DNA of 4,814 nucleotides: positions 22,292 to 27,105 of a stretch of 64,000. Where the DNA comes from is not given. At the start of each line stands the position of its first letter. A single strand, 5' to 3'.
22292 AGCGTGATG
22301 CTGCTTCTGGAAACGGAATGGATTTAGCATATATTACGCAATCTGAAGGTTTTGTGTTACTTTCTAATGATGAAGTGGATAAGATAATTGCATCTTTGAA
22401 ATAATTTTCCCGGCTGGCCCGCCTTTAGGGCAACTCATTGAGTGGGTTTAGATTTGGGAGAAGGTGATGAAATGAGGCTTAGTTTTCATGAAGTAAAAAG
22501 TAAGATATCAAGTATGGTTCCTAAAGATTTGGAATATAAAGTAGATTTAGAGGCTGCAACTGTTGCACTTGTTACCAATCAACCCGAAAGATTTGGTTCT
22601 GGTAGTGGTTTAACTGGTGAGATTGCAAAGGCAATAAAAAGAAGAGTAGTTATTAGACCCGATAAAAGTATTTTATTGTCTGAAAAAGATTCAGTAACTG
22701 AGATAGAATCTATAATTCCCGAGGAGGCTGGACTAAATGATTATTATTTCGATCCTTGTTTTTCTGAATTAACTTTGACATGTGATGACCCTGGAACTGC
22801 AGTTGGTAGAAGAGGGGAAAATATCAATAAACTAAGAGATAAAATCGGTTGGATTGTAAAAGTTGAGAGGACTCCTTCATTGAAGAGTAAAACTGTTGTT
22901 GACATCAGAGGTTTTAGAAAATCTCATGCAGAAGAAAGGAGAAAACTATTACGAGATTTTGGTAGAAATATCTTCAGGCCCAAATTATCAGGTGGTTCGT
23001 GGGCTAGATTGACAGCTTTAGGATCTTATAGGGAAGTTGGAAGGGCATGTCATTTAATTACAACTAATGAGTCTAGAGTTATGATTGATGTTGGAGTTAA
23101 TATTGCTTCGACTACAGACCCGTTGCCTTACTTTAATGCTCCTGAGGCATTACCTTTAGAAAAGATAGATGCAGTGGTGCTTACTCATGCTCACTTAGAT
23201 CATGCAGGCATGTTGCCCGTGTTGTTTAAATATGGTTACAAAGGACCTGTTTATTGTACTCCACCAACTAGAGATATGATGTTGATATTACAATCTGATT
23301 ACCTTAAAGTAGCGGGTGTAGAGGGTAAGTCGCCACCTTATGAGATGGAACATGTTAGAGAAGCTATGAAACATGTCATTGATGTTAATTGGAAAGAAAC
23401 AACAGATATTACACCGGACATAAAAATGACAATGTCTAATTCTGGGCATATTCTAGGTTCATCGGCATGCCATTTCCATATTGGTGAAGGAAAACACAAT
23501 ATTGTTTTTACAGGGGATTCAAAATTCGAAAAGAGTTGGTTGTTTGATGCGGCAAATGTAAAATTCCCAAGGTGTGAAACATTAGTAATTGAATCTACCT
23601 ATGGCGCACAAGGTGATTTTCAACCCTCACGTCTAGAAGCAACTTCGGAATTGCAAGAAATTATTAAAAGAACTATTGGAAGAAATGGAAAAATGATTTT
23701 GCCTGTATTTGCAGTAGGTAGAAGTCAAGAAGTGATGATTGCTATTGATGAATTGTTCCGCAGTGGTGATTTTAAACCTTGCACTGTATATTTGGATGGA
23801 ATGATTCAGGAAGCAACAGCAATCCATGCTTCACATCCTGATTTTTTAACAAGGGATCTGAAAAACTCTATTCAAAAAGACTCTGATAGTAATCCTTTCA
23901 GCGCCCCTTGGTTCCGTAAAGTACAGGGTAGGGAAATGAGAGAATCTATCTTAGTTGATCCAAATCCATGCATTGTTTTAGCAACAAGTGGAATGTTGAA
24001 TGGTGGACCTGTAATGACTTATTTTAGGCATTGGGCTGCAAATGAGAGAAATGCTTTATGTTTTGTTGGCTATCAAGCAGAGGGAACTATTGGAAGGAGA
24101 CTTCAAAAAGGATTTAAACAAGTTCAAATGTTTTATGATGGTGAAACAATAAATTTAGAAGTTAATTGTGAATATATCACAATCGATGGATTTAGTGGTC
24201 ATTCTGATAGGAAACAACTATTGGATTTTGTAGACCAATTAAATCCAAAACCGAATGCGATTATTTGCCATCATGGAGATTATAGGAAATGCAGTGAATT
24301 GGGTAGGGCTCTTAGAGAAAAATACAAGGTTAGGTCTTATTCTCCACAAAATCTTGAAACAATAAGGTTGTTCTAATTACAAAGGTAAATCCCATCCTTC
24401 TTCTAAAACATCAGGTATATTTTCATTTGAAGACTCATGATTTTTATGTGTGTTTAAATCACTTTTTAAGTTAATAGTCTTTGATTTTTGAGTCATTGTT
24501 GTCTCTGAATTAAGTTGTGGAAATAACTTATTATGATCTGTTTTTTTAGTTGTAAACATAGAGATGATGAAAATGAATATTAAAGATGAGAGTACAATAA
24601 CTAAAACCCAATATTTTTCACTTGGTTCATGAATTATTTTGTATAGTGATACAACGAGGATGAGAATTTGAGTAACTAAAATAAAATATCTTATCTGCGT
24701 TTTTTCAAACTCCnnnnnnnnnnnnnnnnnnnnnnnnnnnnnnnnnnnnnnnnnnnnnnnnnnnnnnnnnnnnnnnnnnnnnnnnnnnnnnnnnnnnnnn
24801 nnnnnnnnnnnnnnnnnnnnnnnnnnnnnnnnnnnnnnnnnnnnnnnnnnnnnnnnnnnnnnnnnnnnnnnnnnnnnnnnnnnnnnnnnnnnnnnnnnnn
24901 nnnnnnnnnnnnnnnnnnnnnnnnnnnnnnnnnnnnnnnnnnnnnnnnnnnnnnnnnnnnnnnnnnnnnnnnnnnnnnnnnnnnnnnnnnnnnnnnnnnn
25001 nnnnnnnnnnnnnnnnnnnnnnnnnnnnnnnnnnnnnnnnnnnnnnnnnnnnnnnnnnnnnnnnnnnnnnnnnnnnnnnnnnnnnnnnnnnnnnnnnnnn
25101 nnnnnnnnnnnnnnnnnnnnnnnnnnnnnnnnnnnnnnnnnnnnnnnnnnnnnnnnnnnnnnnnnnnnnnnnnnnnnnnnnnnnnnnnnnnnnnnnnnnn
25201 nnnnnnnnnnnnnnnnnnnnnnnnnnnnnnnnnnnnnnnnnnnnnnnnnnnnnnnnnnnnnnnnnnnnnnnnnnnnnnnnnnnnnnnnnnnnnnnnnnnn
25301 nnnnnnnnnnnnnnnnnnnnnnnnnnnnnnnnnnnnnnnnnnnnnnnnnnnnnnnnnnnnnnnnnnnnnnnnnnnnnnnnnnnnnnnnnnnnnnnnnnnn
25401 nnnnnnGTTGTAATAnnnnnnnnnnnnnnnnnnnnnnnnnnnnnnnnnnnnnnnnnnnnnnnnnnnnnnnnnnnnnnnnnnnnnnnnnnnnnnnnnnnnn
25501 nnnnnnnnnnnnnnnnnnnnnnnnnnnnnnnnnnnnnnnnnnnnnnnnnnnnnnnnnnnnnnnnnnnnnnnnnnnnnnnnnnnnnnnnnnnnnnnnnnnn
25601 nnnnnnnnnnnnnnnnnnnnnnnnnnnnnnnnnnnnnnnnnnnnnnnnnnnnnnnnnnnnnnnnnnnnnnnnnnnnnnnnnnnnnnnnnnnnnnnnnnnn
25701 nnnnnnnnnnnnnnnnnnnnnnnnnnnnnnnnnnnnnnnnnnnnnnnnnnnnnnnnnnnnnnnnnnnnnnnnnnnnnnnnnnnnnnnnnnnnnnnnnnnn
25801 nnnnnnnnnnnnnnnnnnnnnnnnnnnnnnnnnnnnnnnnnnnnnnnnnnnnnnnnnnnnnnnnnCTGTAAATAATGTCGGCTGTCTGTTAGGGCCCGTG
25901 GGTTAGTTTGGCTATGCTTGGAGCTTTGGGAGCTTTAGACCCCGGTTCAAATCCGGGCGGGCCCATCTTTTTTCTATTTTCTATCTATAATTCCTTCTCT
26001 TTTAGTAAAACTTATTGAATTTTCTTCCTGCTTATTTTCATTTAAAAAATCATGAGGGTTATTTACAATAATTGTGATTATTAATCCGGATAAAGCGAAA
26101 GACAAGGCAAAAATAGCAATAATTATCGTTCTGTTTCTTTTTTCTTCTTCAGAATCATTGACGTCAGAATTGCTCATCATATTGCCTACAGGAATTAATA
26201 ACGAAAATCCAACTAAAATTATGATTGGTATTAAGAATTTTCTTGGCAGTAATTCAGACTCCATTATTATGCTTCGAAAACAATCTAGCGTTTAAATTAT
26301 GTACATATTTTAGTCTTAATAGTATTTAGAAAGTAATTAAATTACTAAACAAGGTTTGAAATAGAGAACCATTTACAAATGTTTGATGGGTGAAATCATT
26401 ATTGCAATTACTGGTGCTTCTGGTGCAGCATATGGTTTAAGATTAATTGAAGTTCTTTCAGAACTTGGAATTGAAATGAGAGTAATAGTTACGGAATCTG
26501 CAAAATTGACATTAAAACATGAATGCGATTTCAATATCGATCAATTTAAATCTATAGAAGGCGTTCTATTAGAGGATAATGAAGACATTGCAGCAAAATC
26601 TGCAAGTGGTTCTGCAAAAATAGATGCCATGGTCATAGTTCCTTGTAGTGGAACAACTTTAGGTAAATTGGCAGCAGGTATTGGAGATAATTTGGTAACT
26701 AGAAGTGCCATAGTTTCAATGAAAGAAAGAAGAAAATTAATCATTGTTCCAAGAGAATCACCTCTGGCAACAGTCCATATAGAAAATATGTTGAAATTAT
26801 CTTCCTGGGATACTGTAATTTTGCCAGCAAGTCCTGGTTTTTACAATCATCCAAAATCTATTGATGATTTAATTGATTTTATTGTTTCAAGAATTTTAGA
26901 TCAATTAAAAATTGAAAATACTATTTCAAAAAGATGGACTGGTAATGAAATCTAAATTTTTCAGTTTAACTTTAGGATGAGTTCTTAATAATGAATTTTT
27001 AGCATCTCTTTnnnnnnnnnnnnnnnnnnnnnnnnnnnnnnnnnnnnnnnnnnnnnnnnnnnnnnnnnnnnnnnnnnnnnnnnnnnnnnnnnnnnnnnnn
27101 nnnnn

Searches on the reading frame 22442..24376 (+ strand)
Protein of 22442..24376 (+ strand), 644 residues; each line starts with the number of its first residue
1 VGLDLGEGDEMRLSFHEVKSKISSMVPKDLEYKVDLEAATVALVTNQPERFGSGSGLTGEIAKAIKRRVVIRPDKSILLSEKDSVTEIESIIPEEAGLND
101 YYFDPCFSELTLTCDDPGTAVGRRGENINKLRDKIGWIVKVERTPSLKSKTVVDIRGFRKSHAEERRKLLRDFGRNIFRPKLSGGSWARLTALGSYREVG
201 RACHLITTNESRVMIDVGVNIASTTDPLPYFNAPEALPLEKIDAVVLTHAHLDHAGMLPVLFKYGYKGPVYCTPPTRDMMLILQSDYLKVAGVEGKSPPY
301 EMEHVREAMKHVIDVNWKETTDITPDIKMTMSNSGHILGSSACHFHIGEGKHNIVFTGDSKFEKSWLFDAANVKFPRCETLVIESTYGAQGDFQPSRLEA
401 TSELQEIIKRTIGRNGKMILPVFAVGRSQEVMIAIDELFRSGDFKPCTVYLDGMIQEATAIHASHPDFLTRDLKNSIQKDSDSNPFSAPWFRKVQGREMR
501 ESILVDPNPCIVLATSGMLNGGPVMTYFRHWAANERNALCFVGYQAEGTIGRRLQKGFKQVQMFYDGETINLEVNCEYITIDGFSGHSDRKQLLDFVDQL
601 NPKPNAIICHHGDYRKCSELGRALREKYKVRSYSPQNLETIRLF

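Call 54: search_protein_families(library=pfam, proteins=[window:22442-24376:+], max_evalue=0.00001)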
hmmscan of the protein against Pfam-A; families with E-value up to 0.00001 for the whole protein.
window:22442-24376:+ (644 aa): 6 families
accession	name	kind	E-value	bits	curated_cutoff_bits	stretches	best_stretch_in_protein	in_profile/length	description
PF10996.14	Beta-Casp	-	1e-30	107.2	27.7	1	429-554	2-120/120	Beta-Casp domain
PF07521.17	RMMBL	-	4.2e-17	62.3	21.6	1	572-634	2-62/63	Zn-dependent metallo-hydrolase RNA specificity domain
PF00753.33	Lactamase_B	-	1.6e-14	54.8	22.7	1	200-371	5-161/196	Metallo-beta-lactamase superfamily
PF16661.11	Lactamase_B_6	-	9.7e-14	51.6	27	1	205-371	1-173/193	Metallo-beta-lactamase superfamily domain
PF12706.13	Lactamase_B_2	-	5.1e-11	43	27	1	212-384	2-163/200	Beta-lactamase superfamily domain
PF17214.9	KH_TffA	-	4.3e-10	39.9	22.6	1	15-78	4-68/68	Transcription termination factor FttA, KH domain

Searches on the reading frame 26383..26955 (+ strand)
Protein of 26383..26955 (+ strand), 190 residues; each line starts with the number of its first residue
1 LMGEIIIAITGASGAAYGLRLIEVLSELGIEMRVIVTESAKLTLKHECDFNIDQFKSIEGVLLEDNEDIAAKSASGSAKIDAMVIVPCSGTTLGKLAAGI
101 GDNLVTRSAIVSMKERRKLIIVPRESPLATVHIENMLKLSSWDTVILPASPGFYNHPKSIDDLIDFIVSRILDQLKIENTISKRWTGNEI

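Call 54: search_protein_families(library=pfam, proteins=[window:26383-26955:+], max_evalue=0.00001)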
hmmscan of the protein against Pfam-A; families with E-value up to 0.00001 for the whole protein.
window:26383-26955:+ (190 aa): 1 family
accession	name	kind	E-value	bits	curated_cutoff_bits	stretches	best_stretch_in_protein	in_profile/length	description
PF02441.25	Flavoprotein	-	4.1e-46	157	22.7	1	4-175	2-162/162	Flavoprotein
